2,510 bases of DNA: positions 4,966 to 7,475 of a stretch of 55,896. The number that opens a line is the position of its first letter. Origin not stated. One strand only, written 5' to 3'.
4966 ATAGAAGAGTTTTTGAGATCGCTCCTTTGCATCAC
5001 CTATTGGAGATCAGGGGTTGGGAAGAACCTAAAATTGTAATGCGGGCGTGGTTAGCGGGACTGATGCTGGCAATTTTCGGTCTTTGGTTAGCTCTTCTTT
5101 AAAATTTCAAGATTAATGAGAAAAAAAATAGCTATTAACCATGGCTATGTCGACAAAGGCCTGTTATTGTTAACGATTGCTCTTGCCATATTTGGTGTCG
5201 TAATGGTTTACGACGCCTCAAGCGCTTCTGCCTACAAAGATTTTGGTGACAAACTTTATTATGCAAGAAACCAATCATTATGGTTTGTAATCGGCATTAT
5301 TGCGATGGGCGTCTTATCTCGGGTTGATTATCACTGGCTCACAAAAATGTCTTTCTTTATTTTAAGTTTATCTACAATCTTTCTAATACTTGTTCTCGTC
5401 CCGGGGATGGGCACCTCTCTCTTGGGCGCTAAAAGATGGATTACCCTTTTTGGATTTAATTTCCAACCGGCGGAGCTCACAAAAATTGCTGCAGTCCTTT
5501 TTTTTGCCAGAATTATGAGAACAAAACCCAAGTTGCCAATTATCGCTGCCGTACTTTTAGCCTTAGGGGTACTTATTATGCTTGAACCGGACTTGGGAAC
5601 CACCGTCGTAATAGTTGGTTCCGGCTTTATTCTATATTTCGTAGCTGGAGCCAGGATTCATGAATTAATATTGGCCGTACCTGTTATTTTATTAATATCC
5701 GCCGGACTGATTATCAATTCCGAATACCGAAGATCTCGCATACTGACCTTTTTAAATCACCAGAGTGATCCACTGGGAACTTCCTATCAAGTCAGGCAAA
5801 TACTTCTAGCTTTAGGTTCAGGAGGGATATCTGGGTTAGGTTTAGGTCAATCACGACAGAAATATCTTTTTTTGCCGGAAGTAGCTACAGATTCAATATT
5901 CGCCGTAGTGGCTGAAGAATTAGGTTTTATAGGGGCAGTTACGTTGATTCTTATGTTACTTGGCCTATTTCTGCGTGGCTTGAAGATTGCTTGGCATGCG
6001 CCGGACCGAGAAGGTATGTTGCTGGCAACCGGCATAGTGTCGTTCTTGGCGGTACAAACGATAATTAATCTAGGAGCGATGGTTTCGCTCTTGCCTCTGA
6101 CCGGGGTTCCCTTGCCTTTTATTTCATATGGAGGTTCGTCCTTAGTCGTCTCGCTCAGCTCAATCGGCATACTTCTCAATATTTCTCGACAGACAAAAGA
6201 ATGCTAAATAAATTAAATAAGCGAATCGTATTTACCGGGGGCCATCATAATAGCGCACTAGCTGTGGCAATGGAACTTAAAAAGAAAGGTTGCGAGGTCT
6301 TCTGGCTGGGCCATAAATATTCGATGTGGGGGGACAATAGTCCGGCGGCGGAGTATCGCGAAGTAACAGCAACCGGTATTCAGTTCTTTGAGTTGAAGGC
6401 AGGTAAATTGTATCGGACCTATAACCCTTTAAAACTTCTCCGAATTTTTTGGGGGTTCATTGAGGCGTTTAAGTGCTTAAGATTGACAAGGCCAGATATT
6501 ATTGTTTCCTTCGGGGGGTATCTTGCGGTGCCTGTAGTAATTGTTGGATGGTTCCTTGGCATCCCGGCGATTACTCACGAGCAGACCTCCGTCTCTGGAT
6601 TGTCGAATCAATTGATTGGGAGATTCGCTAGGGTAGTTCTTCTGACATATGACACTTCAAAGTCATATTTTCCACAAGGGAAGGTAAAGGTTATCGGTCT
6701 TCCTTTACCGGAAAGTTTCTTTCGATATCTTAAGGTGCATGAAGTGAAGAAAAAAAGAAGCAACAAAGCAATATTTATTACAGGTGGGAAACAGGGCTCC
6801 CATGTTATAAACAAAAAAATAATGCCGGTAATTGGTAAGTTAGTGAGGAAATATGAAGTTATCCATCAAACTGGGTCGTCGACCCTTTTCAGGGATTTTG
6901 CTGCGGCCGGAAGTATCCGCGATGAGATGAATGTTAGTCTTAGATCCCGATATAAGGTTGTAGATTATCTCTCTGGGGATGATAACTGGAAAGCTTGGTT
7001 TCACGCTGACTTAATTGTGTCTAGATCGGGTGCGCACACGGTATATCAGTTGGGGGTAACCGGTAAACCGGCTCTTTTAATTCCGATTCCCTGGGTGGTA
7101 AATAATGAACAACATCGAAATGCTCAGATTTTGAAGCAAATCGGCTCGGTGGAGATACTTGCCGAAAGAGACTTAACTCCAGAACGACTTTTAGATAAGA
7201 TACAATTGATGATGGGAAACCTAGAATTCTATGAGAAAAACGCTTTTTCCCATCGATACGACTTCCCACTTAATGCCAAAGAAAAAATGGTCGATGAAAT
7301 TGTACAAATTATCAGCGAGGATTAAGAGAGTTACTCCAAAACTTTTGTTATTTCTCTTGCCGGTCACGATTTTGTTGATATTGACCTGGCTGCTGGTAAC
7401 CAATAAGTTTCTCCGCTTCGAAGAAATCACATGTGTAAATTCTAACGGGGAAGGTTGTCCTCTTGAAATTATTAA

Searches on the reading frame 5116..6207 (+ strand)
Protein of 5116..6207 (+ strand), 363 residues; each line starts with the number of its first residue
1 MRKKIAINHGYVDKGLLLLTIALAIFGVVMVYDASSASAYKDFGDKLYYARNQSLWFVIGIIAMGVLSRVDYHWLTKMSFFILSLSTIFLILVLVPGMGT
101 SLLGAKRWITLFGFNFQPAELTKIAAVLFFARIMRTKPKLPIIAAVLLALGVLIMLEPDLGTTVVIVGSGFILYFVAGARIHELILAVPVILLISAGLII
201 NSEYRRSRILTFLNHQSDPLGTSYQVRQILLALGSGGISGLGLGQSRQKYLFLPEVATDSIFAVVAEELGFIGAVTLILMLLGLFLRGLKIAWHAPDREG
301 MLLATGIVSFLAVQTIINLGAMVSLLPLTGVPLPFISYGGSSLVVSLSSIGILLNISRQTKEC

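Call 24: search_protein_families(library=pfam, proteins=[window:5116-6207:+], max_evalue=0.001)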
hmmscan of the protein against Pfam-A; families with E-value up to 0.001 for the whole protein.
window:5116-6207:+ (363 aa): 1 family
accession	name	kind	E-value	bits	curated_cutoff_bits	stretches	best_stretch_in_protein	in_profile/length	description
PF01098.24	FTSW_RODA_SPOVE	-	6.2e-98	328.5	26.4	1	17-361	4-355/356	Cell cycle protein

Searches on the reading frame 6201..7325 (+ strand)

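Call 24: search_protein_families(library=pfam, proteins=[window:6201-7325:+], max_evalue=0.001)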
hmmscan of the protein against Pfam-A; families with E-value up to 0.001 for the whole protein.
window:6201-7325:+ (374 aa): 4 families
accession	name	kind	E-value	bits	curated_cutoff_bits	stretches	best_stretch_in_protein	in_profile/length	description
PF04101.22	Glyco_tran_28_C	-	8.3e-24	84.9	22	1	191-347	2-150/166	Glycosyltransferase family 28 C-terminal domain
PF03033.26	Glyco_transf_28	-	4.9e-20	72.5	26.2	1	12-146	8-137/139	Glycosyltransferase family 28 N-terminal domain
PF13579.12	Glyco_trans_4_4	-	2.4e-07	31.7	29.7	1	13-130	1-104/158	Glycosyl transferase 4-like domain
PF13439.12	Glyco_transf_4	-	8.2e-05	23.1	28.5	1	13-131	2-107/170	Glycosyltransferase Family 4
